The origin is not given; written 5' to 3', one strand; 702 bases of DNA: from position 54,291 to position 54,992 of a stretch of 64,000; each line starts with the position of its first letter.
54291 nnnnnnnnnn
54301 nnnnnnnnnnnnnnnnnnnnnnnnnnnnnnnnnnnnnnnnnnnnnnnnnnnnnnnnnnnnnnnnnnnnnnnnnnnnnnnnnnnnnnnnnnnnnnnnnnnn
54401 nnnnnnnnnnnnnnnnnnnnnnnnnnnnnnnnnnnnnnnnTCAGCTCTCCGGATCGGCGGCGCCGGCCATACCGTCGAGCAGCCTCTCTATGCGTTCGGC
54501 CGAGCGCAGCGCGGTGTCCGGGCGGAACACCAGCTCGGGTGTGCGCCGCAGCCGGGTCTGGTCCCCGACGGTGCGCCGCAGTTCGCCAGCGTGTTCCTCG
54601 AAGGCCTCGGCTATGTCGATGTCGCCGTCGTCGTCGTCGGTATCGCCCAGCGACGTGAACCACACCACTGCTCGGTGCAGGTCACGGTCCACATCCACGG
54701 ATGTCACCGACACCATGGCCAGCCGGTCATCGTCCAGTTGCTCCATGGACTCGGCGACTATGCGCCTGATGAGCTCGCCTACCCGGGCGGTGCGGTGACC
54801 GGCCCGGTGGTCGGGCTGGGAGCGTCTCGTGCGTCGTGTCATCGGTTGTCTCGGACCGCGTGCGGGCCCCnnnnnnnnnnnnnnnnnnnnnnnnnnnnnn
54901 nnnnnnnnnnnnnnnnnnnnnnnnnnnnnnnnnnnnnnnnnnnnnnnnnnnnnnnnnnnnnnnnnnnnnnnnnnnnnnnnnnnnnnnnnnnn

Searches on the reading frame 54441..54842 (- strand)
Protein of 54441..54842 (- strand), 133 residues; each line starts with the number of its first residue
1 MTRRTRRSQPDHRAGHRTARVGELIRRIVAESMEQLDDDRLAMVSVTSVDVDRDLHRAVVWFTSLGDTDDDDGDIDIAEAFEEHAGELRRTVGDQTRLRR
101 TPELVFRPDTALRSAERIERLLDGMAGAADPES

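Call 53: search_protein_families(library=pfam, proteins=[window:54441-54842:-], max_evalue=0.00001)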
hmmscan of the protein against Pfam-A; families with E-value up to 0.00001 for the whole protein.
window:54441-54842:- (133 aa): 1 family
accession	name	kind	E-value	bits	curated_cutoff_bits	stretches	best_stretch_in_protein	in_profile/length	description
PF02033.23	RBFA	-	4.4e-24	85.2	34.7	1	17-122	1-105/105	Ribosome-binding factor A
